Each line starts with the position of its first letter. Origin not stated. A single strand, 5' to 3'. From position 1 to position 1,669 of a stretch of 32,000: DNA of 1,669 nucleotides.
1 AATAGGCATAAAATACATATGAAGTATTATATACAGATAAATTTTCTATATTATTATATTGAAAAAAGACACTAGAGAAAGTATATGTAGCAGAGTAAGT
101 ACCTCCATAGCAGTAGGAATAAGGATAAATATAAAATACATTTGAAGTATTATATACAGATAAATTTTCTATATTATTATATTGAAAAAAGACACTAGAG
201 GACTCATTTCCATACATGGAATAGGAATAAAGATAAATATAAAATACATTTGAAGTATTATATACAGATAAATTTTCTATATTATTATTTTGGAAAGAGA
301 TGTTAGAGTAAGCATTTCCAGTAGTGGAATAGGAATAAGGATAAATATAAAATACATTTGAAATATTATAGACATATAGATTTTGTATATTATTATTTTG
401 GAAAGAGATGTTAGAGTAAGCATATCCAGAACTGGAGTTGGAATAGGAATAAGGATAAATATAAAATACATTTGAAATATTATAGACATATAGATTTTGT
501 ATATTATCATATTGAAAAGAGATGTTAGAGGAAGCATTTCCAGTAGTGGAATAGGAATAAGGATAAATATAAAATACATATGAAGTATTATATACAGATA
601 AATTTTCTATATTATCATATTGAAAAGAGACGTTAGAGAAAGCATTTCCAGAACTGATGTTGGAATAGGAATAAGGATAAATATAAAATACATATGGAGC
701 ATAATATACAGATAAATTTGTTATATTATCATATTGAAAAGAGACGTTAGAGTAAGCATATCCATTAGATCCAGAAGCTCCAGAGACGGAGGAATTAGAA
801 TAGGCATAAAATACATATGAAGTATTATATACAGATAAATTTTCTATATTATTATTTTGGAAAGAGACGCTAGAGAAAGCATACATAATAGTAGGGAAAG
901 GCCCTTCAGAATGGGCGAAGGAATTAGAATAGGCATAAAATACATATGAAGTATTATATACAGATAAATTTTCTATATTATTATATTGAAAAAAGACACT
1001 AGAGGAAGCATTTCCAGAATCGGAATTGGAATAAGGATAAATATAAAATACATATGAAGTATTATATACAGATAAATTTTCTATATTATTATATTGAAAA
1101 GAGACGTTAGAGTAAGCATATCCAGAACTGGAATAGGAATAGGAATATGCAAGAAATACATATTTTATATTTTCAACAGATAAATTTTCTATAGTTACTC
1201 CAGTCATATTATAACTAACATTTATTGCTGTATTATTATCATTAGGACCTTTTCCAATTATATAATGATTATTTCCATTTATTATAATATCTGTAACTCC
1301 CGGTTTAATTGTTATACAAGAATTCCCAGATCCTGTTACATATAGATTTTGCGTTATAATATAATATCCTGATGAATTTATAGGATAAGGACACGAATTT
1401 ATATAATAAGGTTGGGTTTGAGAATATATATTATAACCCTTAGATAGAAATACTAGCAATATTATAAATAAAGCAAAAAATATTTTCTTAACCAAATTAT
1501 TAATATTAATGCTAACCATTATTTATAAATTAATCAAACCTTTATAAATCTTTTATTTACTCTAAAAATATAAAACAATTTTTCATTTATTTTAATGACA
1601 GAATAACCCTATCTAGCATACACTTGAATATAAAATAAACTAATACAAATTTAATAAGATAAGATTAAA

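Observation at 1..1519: Unlisted edge-truncated ORF: a surface beta-helix protein built from in-frame 108-129 bp repeats with a conserved scaffold and a hypervariable loop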

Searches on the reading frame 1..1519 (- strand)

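Call 8: search_protein_families(library=pfam, proteins=[window:1-1519:-], max_evalue=0.01)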
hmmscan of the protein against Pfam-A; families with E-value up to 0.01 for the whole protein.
window:1-1519:- (506 aa): 1 family
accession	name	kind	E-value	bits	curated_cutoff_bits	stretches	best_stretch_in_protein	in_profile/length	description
PF08227.16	DASH_Hsk3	-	0.0013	19.6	24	0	140-155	29-44/45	DASH complex subunit Hsk3 like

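Call 9: search_solved_structures(query=window:1-1519:-, max_evalue=1)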
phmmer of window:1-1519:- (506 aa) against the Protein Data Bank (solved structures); distinct sequences matched with E-value up to 1: 1.
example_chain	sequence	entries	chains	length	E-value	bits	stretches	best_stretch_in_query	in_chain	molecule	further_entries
6agi_A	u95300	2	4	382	0.11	14.7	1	110-220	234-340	Calcium uptake protein 3, mitochondrial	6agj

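Call 11: find_homologous_proteins(query=window:1-1519:-)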
Query window:1-1519:-: 8000 candidates shared short words with the query, none scored E <= 0.001.

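Call 12: search_protein_families(library=pfam, proteins=[window:1-1519:-], max_evalue=10)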
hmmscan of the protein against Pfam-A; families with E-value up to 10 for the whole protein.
window:1-1519:- (506 aa): 2 families
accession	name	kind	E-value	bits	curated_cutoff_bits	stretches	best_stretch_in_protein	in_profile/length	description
PF08227.16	DASH_Hsk3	-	0.0013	19.6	24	0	140-155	29-44/45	DASH complex subunit Hsk3 like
PF16775.10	ZoocinA_TRD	-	0.22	12.1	27.4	1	374-427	53-106/106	Target recognition domain of lytic exoenzyme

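Call 21: search_protein_representatives(protein=window:1-1519:-)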
Query: 506 residues. Proteins with E-value up to 0.001 (for the whole library): 4; up to 1e-10: 1; up to 1e-30: 0. The best 4 are listed.
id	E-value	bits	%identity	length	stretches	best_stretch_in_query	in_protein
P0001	4.7e-14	68.6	29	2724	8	301-464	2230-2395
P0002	4.7e-04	35.7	29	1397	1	304-503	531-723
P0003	5.7e-04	35.4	39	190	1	35-93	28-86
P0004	7.2e-04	35.0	29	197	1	14-149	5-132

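Call 23: search_protein_families(library=pfam, proteins=[P0003, P0004], max_evalue=1)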
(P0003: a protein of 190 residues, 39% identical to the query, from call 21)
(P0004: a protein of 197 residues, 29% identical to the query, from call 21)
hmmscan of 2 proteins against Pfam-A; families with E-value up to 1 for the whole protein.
P0003 (190 aa): 0 families

P0004 (197 aa): 2 families
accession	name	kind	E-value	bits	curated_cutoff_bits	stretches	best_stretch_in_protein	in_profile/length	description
PF13229.12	Beta_helix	-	0.00016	21.8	25.9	2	123-191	6-68/158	Right handed beta helix region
PF10631.14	DUF2477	-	0.17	12.9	20.6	1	141-188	66-116/142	Protein of unknown function (DUF2477)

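Call 24: search_protein_families(library=ncbifam, proteins=[window:1-1519:-, P0004], max_evalue=1)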
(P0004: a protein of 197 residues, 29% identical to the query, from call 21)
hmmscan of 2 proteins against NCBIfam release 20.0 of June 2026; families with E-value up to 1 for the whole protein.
window:1-1519:- (506 aa): 0 families

P0004 (197 aa): 0 families

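Call 29: find_related_loci(query=window:1-1519:-, collection=metagenome_contigs, flank=10000)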
Query window:1-1519:- (506 aa) in metagenome_contigs; peptide patterns used: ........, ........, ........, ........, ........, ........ (x = any residue, [..] = any of these).
114 stretches matched a pattern, but none encodes a relative of the query by tblastn (E <= 1e-3).

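Call 32: predict_structure(protein=window:1-1519:-)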
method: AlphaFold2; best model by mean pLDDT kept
length: 506 residues; sequences in the alignment: 1
mean_pLDDT: 82.8   pTM: 0.83
mean pLDDT of the five models: 82.8, 82.3, 81.3, 77.2, 75.7
residues with pLDDT >= 90: 266; 70-90: 138; 50-70: 58; < 50: 44
segments of 3 or more residues with pLDDT < 50: 1-3, 27-58, 89-93
pLDDT, mean of each block of 10 residues (from residue 1): 63 84 54 31 38 46 53 57 51 53 64 83 84 81 85 92 88 88 94 97 77 92 92 97 90 94 93 96 94 96 93 96 94 93 92 97 91 91 93 94 94 90 95 86 93 93 92 66 92 92 92
secondary structure, 60 per line:
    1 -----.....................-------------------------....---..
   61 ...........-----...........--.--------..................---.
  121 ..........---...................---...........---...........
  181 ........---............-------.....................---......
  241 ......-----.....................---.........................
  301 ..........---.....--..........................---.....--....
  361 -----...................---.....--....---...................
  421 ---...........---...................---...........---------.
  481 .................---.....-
elements in order: H6-26 E52-55 E59-71 E77-87 E99-116 E120-130 E134-152 E156-166 E170-188 E192-203 E211-231 E235-246 E252-272 E276-310 E314-318 E321-346 E350-354 E357-360 E366-384 E388-392 E395-398 E402-420 E424-434 E438-456 E460-470 E480-497 E501-505

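Call 35: fold_search(model_id=the predicted structure, library=pdb)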
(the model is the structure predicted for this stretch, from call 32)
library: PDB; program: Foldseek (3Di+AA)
matches with E <= 10: 88; with E <= 0.001: 0
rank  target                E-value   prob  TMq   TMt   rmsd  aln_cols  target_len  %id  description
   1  8ikw_B                9.6e-02  0.13  0.16  0.20  18.1       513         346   10  A complex structure of PGIP-PG (released 2024-02-07)
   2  7o7t                  1.1e-01  0.02  0.09  0.07  25.2       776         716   10  Structure of the PL6 family alginate lyase Patl3640 from Pseudoalteromonas atlantica T6c in complex with 4-deoxy-L-eryth (released 2021-07-28)
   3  5olp_A                2.2e-01  0.08  0.16  0.17  16.8       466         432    8  Galacturonidase (released 2017-11-29)
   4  6bea                  4.1e-01  0.06  0.15  0.17  19.5       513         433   12  Crystal structure of the autotransporter UpaB from E. coli strain CFT073 (released 2019-04-10)
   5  6nw9_B                5.8e-01  0.04  0.14  0.13  17.2       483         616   10  CRYSTAL STRUCTURE OF A TAILSPIKE PROTEIN 3 (TSP3, ORF212) FROM ESCHERICHIA COLI O157:H7 BACTERIOPHAGE CBA120 (released 2019-06-05)
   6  9qe7                  8.1e-01  0.01  0.08  0.04  27.0       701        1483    9  Membrane-distal part of extracellular domain of the Fap2 autotransporter adhesin from Fusobacterium nucleatum ATCC23726 (released 2025-07-30)
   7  9beh_A                8.5e-01  0.03  0.14  0.13  18.9       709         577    7  Structure of GH110A in complex with galactose-6-sulfate (released 2025-08-27)
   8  7o77                  1.3e+00  0.01  0.11  0.09  25.2       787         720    9  Structure of the PL6 family alginate lyase Patl3640 from Pseudoalteromonas atlantica T6c (released 2021-07-28)
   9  3ak5_D                1.3e+00  0.01  0.08  0.07  23.1       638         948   10  Hemoglobin protease (Hbp) passenger missing domain-2 (released 2010-10-06)
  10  8xuo_A                1.3e+00  0.01  0.06  0.05  21.7       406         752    8  Cryo-EM structure of tomato NRC2 dimer (released 2024-05-22)
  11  3h09_A                1.5e+00  0.01  0.10  0.08  21.7       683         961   11  The structure of Haemophilus influenzae IgA1 protease (released 2009-04-21)
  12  8bwk_C                1.5e+00  0.01  0.10  0.08  25.4       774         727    8  Metagenomic derived PL6 alginate lyase (released 2023-12-20)
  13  3h09_B                1.5e+00  0.01  0.12  0.08  22.4       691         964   10  The structure of Haemophilus influenzae IgA1 protease (released 2009-04-21)
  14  8bwk_B                1.7e+00  0.01  0.08  0.07  24.6       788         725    8  Metagenomic derived PL6 alginate lyase (released 2023-12-20)
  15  8vbb_A                1.8e+00  0.01  0.11  0.07  23.9       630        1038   12  The secreted adhesin EtpA of Enterotoxigenic Escherichia coli in complex with the mouse mAb 1G05 (released 2024-09-04)
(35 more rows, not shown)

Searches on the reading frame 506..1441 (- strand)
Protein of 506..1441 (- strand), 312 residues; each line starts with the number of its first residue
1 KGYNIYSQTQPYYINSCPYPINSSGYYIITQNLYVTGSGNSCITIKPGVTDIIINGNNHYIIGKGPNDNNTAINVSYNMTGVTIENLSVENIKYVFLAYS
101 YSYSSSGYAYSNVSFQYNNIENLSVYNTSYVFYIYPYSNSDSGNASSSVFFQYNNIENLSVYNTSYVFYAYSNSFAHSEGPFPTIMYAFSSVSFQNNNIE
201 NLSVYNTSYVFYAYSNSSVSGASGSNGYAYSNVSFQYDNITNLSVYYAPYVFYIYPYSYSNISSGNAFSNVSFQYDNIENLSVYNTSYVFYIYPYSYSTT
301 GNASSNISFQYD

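Call 69: predict_structure(alignment_id=A5)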
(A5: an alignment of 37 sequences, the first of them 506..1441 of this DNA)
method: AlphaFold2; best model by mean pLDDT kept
length: 312 residues; sequences in the alignment: 37
mean_pLDDT: 73.3   pTM: 0.77
mean pLDDT of the five models: 73.3, 72.6, 71.8, 70.4, 69.0
residues with pLDDT >= 90: 83; 70-90: 80; 50-70: 125; < 50: 24
segments of 3 or more residues with pLDDT < 50: 1-4, 176-178, 261-265, 310-312
pLDDT, mean of each block of 10 residues (from residue 1): 54 97 96 92 93 96 91 84 95 87 62 82 93 77 68 86 86 56 62 83 65 63 50 56 56 62 51 61 62 60 52 43
secondary structure, 60 per line:
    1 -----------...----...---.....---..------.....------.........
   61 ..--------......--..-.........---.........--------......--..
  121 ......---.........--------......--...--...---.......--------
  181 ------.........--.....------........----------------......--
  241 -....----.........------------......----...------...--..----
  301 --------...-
elements in order: E12-14 E19-21 E25-29 E41-45 E52-62 E71-76 E82-90 E94-102 E111-116 E119-126 E130-138 E147-152 E155-157 E160-162 E166-172 E187-195 E198-202 E209-216 E233-238 E242-245 E250-258 E271-276 E281-283 E290-292 E309-311

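Call 71: fold_search(model_id=the predicted structure, library=pdb)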
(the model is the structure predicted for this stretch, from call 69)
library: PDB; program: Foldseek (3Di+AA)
matches with E <= 10: 385; with E <= 0.001: 0
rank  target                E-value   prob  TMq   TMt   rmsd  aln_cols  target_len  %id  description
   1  8ikw_B                5.6e-03  0.92  0.32  0.29  13.0       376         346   10  A complex structure of PGIP-PG (released 2024-02-07)
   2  7b8b_B                9.2e-03  0.92  0.34  0.30  12.1       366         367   10  ADPG2 - ENDOPOLYGALACTURONASE FROM ARABIDOPSIS THALIANA (released 2022-06-22)
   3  3t9g_B                1.5e-02  0.85  0.26  0.38  12.2       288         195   12  The crystal structure of family 3 pectate lyase from Caldicellulosiruptor bescii (released 2012-05-09)
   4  6k0q_A                1.7e-02  0.69  0.29  0.18  14.8       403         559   14  Catalytic domain of GH87 alpha-1,3-glucanase D1068A in complex with nigerose (released 2019-12-25)
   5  6kvh                  1.8e-02  0.69  0.30  0.29  14.0       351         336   15  The mutant crystal structure of endo-polygalacturonase (T284A) from Talaromyces leycettanus JCM 12802 (released 2020-09-09)
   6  7o7t                  1.8e-02  0.51  0.25  0.14  15.1       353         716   12  Structure of the PL6 family alginate lyase Patl3640 from Pseudoalteromonas atlantica T6c in complex with 4-deoxy-L-eryth (released 2021-07-28)
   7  6k0p_A                2.8e-02  0.60  0.27  0.17  12.9       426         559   12  Catalytic domain of GH87 alpha-1,3-glucanase D1045A in complex with nigerose (released 2019-12-25)
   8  7e56                  3.0e-02  0.63  0.32  0.30  14.0       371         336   15  The mutant crystal structure of endo-polygalacturonase (T316C/G344C) from Talaromyces leycettanus JCM 12802 (released 2021-08-25)
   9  5w6f_A                3.0e-02  0.16  0.16  0.10  15.6       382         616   10  Crystal structure of Bacteriophage CBA120 tailspike protein 3 (TSP3, orf212) (released 2018-10-24)
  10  7b8b_A                3.1e-02  0.66  0.29  0.26  12.2       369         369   10  ADPG2 - ENDOPOLYGALACTURONASE FROM ARABIDOPSIS THALIANA (released 2022-06-22)
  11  6k0m                  3.3e-02  0.54  0.25  0.16  14.3       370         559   10  Catalytic domain of GH87 alpha-1,3-glucanase from Paenibacillus glycanilyticus FH11 (released 2019-12-25)
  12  6w4q_D                3.3e-02  0.11  0.14  0.08  15.5       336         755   11  Crystal structure of full-length tailspike protein 2 (TSP2, ORF211) ) from Escherichia coli O157:H7 bacteriophage CAB1 (released 2021-01-20)
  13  6k0s_A                3.6e-02  0.57  0.28  0.18  14.6       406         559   14  Catalytic domain of GH87 alpha-1,3-glucanase D1069A in complex with nigerose (released 2019-12-25)
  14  4z06_A                4.0e-02  0.97  0.33  0.47   7.4       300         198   11  C. bescii Family 3 pectate lyase double mutant K108A/R133A in complex with ALPHA-D-GALACTOPYRANURONIC ACID (released 2015-12-23)
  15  5w6p_A                4.4e-02  0.41  0.24  0.13  14.3       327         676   11  Crystal structure of Bacteriophage CBA120 tailspike protein 2 enzymatically active domain (TSP2dN, orf211) (released 2018-10-24)
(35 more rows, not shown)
